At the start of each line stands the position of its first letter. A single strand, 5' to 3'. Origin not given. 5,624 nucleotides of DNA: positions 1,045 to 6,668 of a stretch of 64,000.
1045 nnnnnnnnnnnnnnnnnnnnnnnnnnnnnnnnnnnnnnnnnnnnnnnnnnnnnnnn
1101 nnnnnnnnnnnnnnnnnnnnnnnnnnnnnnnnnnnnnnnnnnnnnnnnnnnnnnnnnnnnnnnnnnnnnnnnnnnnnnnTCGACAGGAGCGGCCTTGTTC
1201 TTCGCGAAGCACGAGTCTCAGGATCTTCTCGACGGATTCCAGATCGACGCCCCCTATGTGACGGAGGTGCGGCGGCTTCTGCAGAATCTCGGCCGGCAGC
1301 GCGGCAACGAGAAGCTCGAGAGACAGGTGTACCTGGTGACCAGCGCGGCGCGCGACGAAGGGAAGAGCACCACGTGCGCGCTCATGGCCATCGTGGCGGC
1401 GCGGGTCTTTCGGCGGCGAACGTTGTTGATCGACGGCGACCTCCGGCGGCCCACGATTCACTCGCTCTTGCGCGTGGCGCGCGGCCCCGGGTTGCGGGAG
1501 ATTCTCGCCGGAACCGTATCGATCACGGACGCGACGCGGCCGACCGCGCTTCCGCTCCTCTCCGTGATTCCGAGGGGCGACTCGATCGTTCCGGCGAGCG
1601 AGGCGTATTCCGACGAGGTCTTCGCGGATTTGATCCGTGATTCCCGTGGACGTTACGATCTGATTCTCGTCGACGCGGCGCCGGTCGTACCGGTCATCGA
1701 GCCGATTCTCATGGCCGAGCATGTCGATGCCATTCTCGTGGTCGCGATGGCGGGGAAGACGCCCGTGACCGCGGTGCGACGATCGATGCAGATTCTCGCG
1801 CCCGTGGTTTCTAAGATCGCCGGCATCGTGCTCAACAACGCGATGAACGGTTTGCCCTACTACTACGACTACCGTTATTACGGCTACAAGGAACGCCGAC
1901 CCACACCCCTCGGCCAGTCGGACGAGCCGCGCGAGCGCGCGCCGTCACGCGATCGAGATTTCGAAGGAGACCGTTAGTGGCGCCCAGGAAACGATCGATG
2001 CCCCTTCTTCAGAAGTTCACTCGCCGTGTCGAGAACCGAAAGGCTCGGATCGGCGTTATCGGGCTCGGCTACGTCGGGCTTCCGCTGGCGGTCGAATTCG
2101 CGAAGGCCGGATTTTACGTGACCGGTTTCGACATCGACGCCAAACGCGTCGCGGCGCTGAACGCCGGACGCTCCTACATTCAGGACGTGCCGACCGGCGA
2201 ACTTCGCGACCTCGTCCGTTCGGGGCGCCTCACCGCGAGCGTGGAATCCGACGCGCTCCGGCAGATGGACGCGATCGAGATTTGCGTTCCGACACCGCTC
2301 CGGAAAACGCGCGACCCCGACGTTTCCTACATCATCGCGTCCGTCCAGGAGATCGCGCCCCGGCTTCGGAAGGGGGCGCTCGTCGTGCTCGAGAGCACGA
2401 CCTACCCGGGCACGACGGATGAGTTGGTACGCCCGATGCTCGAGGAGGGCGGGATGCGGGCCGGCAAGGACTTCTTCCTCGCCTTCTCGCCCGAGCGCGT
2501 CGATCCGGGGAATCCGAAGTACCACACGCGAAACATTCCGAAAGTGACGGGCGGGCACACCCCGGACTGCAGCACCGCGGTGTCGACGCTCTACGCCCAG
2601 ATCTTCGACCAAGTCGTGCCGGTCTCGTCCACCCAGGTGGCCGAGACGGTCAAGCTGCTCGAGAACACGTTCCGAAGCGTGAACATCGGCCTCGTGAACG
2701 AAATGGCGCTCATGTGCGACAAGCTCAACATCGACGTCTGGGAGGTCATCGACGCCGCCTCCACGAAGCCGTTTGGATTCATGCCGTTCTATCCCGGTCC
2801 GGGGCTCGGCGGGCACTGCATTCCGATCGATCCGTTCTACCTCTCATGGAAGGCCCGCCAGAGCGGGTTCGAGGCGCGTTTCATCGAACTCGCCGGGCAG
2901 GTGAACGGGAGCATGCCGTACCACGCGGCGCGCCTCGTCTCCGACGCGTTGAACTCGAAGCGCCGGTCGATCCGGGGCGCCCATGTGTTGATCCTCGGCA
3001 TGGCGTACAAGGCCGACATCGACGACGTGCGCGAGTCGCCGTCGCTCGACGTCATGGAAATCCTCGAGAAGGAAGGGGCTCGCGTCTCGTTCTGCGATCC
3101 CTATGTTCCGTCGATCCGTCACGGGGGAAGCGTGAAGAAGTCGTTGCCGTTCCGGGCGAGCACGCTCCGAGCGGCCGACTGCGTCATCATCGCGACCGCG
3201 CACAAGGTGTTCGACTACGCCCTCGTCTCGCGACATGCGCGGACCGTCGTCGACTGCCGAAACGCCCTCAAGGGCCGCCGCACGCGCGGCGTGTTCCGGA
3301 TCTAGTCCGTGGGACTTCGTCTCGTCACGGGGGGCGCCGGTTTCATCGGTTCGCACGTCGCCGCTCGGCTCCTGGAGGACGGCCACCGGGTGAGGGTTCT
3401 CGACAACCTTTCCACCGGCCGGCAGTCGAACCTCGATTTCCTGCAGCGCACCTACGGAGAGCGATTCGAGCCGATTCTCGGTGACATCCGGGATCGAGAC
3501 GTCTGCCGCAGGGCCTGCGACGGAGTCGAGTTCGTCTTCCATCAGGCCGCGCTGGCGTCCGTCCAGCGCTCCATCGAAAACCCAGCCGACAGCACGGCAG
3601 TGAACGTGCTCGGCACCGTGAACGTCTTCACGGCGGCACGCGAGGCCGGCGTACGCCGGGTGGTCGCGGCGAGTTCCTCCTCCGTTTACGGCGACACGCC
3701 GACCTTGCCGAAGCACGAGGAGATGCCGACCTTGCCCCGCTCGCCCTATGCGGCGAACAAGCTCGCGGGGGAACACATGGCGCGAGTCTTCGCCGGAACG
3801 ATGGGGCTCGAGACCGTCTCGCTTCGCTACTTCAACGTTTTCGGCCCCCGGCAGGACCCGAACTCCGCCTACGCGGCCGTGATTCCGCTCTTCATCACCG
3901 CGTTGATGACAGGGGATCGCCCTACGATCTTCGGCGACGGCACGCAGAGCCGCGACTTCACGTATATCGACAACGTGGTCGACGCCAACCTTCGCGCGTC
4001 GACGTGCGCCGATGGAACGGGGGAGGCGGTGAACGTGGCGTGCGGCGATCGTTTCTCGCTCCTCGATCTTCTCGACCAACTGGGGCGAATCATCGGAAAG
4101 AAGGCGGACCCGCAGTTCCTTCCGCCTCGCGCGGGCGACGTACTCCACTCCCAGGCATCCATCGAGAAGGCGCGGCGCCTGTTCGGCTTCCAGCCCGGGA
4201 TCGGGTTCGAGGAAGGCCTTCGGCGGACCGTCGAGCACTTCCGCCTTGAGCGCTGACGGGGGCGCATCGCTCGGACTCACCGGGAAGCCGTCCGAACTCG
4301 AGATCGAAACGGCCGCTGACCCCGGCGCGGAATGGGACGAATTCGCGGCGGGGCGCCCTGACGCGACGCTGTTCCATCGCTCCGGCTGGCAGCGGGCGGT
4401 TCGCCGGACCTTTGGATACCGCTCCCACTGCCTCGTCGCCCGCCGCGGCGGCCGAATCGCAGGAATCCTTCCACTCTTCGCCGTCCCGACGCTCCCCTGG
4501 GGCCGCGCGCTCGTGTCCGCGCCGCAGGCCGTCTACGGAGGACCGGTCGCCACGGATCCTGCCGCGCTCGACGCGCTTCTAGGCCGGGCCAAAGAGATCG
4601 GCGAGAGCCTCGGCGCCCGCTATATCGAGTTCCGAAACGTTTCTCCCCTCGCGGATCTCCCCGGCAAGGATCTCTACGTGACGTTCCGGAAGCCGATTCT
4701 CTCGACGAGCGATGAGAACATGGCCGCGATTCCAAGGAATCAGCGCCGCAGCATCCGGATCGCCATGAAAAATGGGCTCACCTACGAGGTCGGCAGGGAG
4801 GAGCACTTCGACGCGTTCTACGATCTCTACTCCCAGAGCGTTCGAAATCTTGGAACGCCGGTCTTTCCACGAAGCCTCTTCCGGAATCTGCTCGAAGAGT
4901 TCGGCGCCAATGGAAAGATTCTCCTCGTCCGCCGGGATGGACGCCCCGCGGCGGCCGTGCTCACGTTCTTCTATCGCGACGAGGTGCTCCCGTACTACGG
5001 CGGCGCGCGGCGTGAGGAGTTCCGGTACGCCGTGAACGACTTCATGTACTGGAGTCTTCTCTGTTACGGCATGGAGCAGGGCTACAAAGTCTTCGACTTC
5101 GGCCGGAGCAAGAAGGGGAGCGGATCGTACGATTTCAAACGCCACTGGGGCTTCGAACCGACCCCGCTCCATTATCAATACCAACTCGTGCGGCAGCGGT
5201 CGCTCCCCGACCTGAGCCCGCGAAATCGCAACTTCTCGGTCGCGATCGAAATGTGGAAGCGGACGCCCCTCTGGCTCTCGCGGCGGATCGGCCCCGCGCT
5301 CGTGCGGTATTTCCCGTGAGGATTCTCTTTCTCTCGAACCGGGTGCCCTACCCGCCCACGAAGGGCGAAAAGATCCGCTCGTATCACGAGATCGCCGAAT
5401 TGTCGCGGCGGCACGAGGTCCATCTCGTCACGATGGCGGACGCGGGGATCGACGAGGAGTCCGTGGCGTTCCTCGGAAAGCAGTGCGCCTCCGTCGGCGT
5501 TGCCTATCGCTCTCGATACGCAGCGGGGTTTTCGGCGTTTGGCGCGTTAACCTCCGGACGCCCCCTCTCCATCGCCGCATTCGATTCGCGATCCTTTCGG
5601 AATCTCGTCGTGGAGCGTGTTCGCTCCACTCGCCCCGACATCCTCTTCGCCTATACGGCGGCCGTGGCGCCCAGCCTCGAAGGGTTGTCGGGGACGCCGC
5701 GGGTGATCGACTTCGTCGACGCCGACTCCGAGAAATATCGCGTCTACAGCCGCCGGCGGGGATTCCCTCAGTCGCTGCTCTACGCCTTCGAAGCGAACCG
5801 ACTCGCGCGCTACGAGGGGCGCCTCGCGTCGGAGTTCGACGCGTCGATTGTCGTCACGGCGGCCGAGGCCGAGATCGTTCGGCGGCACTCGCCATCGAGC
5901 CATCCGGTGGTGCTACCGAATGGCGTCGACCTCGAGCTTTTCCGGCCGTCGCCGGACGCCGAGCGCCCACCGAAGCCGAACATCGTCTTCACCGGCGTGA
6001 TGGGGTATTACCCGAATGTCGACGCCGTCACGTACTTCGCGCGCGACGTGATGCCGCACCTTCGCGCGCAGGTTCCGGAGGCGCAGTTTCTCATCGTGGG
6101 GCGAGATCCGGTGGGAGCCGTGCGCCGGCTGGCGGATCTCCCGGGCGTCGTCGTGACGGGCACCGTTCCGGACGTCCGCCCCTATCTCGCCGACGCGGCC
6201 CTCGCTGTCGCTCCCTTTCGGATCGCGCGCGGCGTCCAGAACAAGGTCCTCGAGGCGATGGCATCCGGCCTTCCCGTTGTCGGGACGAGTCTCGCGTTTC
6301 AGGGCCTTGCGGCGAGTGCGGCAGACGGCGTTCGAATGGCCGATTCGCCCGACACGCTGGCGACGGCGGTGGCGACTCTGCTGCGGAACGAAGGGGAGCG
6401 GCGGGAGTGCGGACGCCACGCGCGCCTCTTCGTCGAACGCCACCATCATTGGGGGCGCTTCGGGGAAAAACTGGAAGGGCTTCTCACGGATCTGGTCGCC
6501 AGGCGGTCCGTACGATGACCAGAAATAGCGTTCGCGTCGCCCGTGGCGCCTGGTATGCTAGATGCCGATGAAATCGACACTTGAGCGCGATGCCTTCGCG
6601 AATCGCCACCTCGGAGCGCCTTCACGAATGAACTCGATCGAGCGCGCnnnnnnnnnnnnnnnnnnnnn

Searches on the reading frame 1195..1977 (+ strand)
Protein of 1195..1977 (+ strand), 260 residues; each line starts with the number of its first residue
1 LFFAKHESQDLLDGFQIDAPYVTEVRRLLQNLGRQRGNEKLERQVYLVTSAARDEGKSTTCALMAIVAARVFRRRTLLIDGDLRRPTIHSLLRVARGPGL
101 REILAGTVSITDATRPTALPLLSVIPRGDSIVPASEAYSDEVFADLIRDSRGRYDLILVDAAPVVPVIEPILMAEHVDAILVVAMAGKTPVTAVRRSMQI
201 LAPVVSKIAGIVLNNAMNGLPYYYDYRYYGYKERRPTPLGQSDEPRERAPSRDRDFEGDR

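Call 16: search_protein_families(library=ncbifam, proteins=[window:1195-1977:+], max_evalue=1e-8)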
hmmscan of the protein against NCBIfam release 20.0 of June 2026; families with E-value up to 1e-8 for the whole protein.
window:1195-1977:+ (260 aa): 6 families
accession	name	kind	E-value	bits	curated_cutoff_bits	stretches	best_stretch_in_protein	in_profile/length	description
TIGR01007.1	eps_fam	subfamily_domain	1.2e-31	109.8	108.05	1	43-230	17-204/204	polysaccharide biosynthesis tyrosine autokinase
TIGR03018.1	pepcterm_TyrKin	hypoth_equivalog_domain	5e-31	107.7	230.65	1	27-214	21-207/207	XrtA-associated tyrosine autokinase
NF008568.0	PRK11519.1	equivalog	1.8e-29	102.5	1068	1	44-232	527-714/720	tyrosine-protein kinase Wzc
NF007350.0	PRK09841.1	equivalog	8.5e-25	87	1248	1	41-233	529-722/726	tyrosine-protein kinase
TIGR03029.1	EpsG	equivalog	4.7e-22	78.4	313.8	1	8-214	70-273/274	chain length determinant protein tyrosine kinase EpsG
TIGR01005.1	eps_transp_fam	subfamily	7.8e-22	77.3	411.7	1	42-231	545-734/754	exopolysaccharide transport protein family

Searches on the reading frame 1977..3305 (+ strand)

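Call 16: search_protein_families(library=ncbifam, proteins=[window:1977-3305:+], max_evalue=1e-8)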
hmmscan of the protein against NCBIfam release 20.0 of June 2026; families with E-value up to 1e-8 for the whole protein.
window:1977-3305:+ (442 aa): 7 families
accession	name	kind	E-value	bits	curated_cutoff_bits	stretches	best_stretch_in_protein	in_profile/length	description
TIGR03026.1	NDP-sugDHase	subfamily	2.5e-132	441.5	189.8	1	24-429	2-407/413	nucleotide sugar dehydrogenase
NF040825.1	UDPMaNacDH_Arch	equivalog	9.6e-88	294.8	750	1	24-414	2-382/418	UDP-N-acetyl-D-mannosamine dehydrogenase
NF008286.0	PRK11064.1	equivalog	2.9e-76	256.7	459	1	23-428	4-416/420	UDP-N-acetyl-D-mannosamine dehydrogenase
NF011729.0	PRK15182.1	equivalog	7.4e-72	242.4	592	1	23-413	7-392/425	Vi polysaccharide biosynthesis UDP-N-acetylglucosamine C-6 dehydrogenase TviB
NF041297.1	UDPGDh_AglM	equivalog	9.9e-53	179.6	670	1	24-434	2-420/429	UDP-glucose 6-dehydrogenase AglM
NF047673.2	TeichurnBiosyTuaD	equivalog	6.1e-42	144.3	700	1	24-429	3-412/439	UDP-glucose 6-dehydrogenase TuaD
NF011631.0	PRK15057.1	equivalog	6.4e-11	42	757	1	24-375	2-337/388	UDP-glucose 6-dehydrogenase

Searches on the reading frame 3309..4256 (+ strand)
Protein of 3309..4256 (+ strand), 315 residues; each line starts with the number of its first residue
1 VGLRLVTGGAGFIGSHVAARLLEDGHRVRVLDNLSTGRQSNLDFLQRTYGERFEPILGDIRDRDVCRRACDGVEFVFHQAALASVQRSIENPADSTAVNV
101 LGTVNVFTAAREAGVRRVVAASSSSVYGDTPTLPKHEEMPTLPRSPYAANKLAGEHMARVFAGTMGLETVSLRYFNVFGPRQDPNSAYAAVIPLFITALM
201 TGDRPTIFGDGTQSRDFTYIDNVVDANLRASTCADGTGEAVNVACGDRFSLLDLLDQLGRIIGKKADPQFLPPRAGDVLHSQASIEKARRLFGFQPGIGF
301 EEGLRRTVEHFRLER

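Call 16: search_protein_families(library=ncbifam, proteins=[window:3309-4256:+], max_evalue=1e-8)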
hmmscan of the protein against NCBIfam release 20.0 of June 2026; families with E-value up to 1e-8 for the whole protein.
window:3309-4256:+ (315 aa): 26 families (the best 25 are shown)
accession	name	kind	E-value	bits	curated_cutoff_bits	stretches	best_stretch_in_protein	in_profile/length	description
NF011728.1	PRK15181.1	equivalog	3.9e-73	246.4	760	1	5-310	19-336/348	Vi polysaccharide biosynthesis UDP-N-acetylglucosaminuronic acid C-4 epimerase TviC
TIGR04180.1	EDH_00030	hypoth_equivalog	7.3e-59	199.3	475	1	5-296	2-294/297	NAD-dependent 4,6-dehydratase LegB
TIGR01179.1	galE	equivalog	2.3e-52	177.9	262.3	1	5-299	3-312/332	UDP-glucose 4-epimerase GalE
TIGR01181.1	dTDP_gluc_dehyt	equivalog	5.4e-45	153.9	365.1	1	5-312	3-312/321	dTDP-glucose 4,6-dehydratase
NF007956.0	PRK10675.1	subfamily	8.2e-39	133.7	394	1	5-293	4-311/338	UDP-glucose 4-epimerase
TIGR02197.1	heptose_epim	equivalog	1.2e-30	106.8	274.6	1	5-310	2-312/316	ADP-glyceromanno-heptose 6-epimerase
NF042422.1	oxyalk_red_OleD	equivalog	3.4e-30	105.5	580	1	5-264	4-252/329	2-alkyl-3-oxoalkanoate reductase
NF007582.0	PRK10217.1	equivalog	4.7e-26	91.7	698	1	5-311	5-331/355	dTDP-glucose 4,6-dehydratase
TIGR03466.1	HpnA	hypoth_equivalog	1.2e-24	86.9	367.65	1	5-266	4-250/327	hopanoid-associated sugar epimerase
NF007490.0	PRK10084.1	subfamily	1.2e-24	86.9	649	1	5-311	4-334/361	dTDP-glucose 4,6-dehydratase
NF052578.1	StrlDmthSdmBMthl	equivalog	1.2e-19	71.2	600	1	5-273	4-256/328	sterol demethylase protein SdmB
TIGR03589.1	PseB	equivalog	1.6e-18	66.7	407.75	1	5-228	8-212/324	UDP-N-acetylglucosamine 4,6-dehydratase (inverting)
TIGR01472.1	gmd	equivalog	1.7e-17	63.7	415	1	5-261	4-267/342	GDP-mannose 4,6-dehydratase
TIGR02622.1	CDP_4_6_dhtase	equivalog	3e-17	62.8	278.45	1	5-161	8-168/352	CDP-glucose 4,6-dehydratase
NF043036.1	ErythonDh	equivalog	3.6e-17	62.6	325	1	5-173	4-175/321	D-erythronate dehydrogenase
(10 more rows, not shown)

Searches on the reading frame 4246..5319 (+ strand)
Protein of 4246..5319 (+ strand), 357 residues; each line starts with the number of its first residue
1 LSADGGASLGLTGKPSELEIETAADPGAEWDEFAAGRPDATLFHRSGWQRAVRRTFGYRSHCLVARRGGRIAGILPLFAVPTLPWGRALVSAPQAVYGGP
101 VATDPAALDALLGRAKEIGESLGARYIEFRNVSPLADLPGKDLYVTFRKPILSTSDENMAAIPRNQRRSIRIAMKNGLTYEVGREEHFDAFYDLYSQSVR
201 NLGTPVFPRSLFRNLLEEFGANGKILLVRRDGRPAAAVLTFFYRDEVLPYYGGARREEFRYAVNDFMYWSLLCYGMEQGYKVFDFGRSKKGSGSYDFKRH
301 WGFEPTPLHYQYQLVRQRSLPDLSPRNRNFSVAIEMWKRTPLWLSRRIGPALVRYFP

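Call 16: search_protein_families(library=ncbifam, proteins=[window:4246-5319:+], max_evalue=1e-8)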
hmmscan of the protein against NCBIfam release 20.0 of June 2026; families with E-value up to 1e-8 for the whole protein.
window:4246-5319:+ (357 aa): 1 family
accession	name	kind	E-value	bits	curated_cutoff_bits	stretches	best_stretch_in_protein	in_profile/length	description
TIGR03019.1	pepcterm_femAB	equivalog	2.8e-115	384.9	260.35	1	28-357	1-330/330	FemAB family XrtA/PEP-CTERM system-associated protein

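Call 63: search_protein_families(library=pfam, proteins=[window:4246-5319:+], max_evalue=0.01)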
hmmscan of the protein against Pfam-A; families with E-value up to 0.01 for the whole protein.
window:4246-5319:+ (357 aa): 3 families
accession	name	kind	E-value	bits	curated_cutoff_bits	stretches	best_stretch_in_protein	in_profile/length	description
PF13480.13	Acetyltransf_6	-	2.4e-22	80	22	1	165-299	2-143/143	Acetyltransferase (GNAT) domain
PF04339.18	FemAB_like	-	3.7e-08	33.4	27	1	169-314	198-334/369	Peptidogalycan biosysnthesis/recognition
PF02388.22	FemAB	-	3.3e-05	23.3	24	1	155-228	163-236/406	FemAB family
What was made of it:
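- On TIGR03019 / PF13480 FemAB-VimA-type transferase (for the 344-aa protein): The true member is at 4246-5319 (calls 16, 63).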

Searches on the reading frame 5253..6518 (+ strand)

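Call 16: search_protein_families(library=ncbifam, proteins=[window:5253-6518:+], max_evalue=1e-8)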
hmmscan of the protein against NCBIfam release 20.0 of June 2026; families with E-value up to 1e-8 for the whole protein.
window:5253-6518:+ (421 aa): 5 families
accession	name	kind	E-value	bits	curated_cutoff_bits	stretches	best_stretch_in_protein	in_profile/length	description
TIGR03087.1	stp1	hypoth_equivalog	2.9e-117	392.2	316.65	1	24-412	1-395/397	TIGR03087 family PEP-CTERM/XrtA system glycosyltransferase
TIGR04047.1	MSMEG_0565_glyc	hypoth_equivalog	2.6e-12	46.5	259.85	1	178-400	122-360/373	MSMEG_0565 family glycosyltransferase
TIGR04063.1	stp3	hypoth_equivalog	7.8e-11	41.5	442.05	1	194-402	157-383/397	TIGR04063 family PEP-CTERM/XrtA system glycosyltransferase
NF053787.1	GlcN_PG_synth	equivalog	8.4e-11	41.3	480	1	332-407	278-352/361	N-acetylglucosaminyl phosphatidylglycerol synthase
TIGR03088.1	stp2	hypoth_equivalog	1.2e-10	41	409.05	1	249-410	199-369/374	TIGR03088 family PEP-CTERM/XrtA system glycosyltransferase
